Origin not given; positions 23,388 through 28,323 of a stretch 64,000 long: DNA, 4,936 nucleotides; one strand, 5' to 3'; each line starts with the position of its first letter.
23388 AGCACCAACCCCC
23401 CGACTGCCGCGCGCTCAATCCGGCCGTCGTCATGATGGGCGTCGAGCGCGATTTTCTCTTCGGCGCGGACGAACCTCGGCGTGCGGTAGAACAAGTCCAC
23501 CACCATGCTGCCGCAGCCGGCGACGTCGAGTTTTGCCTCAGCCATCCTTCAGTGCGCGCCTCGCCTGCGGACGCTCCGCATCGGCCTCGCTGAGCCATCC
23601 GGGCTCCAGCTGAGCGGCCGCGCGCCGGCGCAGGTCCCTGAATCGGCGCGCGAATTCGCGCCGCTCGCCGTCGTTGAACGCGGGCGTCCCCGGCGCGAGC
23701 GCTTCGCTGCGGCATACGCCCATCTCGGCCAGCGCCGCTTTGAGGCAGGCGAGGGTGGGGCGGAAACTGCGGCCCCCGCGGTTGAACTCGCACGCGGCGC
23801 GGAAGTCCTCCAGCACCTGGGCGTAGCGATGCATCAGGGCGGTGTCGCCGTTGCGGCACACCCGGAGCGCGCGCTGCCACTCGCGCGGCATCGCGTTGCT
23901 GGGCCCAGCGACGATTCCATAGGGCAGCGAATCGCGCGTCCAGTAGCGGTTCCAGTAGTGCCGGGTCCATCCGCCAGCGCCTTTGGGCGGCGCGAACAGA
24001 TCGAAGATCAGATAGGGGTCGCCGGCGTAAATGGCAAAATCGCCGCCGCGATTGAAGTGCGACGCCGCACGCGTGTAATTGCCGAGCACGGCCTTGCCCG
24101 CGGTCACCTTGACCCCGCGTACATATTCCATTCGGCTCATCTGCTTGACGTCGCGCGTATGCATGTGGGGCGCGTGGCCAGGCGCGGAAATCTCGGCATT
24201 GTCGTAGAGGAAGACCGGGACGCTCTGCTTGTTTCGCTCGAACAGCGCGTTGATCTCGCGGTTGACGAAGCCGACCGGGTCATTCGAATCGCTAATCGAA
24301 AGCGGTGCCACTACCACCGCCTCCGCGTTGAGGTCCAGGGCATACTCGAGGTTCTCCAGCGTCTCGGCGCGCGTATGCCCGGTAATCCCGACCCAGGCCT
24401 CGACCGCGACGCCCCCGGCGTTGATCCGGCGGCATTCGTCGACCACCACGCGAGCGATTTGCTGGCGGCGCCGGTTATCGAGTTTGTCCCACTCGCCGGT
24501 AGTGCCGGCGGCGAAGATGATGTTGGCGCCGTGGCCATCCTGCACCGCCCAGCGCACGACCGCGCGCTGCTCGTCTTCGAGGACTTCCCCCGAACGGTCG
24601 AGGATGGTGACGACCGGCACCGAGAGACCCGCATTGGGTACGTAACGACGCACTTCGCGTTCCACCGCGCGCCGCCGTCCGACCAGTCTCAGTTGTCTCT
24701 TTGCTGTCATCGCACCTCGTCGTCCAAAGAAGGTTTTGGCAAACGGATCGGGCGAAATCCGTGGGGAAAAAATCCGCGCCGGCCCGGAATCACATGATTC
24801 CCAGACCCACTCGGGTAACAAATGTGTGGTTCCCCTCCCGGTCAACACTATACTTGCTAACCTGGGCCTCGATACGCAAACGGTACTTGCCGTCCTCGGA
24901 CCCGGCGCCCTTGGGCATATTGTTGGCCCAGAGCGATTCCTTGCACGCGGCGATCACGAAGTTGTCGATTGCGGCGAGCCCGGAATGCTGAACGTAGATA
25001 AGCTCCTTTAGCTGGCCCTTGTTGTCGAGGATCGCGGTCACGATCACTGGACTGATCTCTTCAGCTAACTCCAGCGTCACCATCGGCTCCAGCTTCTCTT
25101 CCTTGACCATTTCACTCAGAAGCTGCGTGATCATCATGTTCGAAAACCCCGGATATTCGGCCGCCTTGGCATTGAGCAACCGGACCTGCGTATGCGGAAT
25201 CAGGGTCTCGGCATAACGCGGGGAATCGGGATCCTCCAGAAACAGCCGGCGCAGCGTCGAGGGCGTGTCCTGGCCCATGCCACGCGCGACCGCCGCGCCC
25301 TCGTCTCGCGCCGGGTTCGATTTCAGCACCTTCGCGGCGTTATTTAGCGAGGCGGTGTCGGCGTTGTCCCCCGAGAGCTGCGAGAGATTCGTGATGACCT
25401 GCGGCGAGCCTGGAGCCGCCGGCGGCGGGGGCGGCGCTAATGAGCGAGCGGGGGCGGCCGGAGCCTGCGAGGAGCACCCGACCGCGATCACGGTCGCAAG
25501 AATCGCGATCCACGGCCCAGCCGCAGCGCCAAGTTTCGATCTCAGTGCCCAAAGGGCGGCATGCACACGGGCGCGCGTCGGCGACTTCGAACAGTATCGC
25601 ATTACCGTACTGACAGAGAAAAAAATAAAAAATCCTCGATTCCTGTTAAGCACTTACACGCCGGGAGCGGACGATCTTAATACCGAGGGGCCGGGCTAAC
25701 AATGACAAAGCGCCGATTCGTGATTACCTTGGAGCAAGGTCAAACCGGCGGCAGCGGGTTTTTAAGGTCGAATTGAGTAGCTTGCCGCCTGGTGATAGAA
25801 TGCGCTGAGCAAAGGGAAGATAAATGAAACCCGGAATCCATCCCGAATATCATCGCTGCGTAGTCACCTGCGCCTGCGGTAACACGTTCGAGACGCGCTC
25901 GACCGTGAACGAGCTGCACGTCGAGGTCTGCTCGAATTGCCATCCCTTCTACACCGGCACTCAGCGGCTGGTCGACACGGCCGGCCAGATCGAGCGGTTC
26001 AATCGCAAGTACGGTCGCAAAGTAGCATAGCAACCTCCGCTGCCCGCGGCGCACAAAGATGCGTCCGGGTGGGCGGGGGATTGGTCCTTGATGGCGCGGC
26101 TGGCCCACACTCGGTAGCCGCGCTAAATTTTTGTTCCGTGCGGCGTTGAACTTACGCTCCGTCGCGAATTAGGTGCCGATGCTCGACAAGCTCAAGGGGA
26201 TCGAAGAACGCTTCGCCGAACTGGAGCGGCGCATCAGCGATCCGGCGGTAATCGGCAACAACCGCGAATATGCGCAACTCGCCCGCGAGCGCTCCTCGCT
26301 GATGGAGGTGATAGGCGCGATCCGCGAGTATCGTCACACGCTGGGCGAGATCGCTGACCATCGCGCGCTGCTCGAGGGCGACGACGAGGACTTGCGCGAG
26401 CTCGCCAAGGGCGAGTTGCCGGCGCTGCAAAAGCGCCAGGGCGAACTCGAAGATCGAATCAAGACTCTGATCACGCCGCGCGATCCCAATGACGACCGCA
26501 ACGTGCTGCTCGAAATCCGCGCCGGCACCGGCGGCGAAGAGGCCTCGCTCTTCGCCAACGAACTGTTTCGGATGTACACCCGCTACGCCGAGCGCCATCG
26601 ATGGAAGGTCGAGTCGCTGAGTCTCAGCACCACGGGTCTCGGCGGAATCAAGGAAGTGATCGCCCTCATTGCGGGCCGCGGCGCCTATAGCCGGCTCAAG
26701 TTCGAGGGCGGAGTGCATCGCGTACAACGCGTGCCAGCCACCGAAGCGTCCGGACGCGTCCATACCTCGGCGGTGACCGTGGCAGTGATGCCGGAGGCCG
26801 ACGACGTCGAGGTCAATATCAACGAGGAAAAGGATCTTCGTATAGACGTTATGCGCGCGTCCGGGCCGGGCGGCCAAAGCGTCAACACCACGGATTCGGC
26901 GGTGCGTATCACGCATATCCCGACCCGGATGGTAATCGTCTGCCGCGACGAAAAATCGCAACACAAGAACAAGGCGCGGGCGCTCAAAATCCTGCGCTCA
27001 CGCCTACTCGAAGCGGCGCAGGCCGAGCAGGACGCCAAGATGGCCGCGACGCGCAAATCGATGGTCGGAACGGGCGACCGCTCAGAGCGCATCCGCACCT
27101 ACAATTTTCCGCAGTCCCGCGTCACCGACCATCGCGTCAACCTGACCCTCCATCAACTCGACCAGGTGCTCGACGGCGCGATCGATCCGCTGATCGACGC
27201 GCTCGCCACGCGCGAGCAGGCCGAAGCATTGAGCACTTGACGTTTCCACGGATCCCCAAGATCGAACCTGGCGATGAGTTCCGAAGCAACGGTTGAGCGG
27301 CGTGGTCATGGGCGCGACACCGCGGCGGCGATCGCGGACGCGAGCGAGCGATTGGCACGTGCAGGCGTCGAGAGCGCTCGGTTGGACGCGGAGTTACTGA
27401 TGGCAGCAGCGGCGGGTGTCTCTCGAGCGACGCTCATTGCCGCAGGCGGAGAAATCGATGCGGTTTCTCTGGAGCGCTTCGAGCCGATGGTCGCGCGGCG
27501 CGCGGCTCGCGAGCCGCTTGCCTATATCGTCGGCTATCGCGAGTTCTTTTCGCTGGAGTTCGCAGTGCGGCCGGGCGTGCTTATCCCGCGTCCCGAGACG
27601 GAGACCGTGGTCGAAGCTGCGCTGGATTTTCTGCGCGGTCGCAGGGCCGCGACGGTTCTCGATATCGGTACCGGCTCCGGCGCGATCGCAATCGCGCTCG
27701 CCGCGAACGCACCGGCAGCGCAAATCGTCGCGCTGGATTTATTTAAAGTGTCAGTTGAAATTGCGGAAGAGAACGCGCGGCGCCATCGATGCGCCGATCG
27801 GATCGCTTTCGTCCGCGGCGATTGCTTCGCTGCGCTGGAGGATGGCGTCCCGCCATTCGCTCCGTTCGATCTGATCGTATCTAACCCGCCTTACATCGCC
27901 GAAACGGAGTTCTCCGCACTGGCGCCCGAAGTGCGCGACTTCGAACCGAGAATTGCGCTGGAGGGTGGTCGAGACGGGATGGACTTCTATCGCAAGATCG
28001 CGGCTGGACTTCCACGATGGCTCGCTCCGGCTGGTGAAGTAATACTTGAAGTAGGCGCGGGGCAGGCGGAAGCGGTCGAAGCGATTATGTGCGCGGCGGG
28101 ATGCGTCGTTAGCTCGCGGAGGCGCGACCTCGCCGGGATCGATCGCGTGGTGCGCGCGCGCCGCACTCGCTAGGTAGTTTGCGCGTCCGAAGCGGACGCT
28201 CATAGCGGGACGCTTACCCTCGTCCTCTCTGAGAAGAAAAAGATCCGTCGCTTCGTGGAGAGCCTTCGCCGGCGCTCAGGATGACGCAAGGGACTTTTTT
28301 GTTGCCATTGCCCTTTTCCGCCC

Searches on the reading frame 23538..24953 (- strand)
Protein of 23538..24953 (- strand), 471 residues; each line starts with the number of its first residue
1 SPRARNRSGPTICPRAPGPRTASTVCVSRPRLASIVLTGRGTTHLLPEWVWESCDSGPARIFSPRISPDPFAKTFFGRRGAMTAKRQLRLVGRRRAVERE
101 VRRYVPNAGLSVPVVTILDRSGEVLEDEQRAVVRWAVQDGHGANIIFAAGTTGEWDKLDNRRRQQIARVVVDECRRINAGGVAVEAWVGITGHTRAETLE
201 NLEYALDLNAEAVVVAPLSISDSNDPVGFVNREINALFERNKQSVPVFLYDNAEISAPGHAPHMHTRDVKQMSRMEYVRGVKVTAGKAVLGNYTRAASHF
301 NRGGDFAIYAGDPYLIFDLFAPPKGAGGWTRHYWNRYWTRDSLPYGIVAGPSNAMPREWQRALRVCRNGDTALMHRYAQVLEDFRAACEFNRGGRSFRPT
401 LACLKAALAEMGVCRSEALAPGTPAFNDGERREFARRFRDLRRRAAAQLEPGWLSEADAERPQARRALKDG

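Call 14: search_protein_families(library=pfam, proteins=[window:23538-24953:-], max_evalue=0.00001)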
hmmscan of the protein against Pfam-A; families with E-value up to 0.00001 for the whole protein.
window:23538-24953:- (471 aa): 1 family
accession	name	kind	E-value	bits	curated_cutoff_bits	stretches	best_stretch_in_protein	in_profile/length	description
PF00701.28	DHDPS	-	8.4e-11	41.6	22.1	1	108-312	3-187/289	Dihydrodipicolinate synthetase family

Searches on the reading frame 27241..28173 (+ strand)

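Call 14: search_protein_families(library=pfam, proteins=[window:27241-28173:+], max_evalue=0.00001)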
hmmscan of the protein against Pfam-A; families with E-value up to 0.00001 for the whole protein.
window:27241-28173:+ (310 aa): 13 families
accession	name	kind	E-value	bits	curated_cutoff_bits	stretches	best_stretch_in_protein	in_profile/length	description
PF17827.6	PrmC_N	-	9.7e-20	71.4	23.4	1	30-98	2-71/71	PrmC N-terminal domain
PF05175.20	MTS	-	1.1e-13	51.6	23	1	130-223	26-113/170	Methyltransferase small domain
PF13847.12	Methyltransf_31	-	3.2e-12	46.8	27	1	136-215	4-81/145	Methyltransferase domain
PF13649.12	Methyltransf_25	-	4.8e-11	43.6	27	1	139-230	1-88/97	Methyltransferase domain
PF06325.19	PrmA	-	5.6e-11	42.9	22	1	134-215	160-233/296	Ribosomal protein L11 methyltransferase (PrmA)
PF01135.25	PCMT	-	1.4e-07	32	20.3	1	124-213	62-147/210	Protein-L-isoaspartate(D-aspartate) O-methyltransferase (PCMT)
PF03602.21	Cons_hypoth95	-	1.4e-07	31.8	24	1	117-223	22-128/182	Conserved hypothetical protein 95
PF01170.24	UPF0020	-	4.7e-07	30.1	22.3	1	154-219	71-132/197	RMKL-like, methyltransferase domain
PF13489.12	Methyltransf_23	-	5.4e-07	29.9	27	0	128-215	13-88/164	Methyltransferase domain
PF08242.18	Methyltransf_12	-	5.9e-07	30.6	30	1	140-215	1-72/98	Methyltransferase domain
PF12847.13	Methyltransf_18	-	7.3e-07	29.8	27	1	136-201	15-80/151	Methyltransferase domain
PF08241.18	Methyltransf_11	-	2.4e-06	28.5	21.2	0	140-214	1-66/95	Methyltransferase domain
PF00891.24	Methyltransf_2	-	7.7e-06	25.8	22.3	0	134-197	61-122/210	O-methyltransferase domain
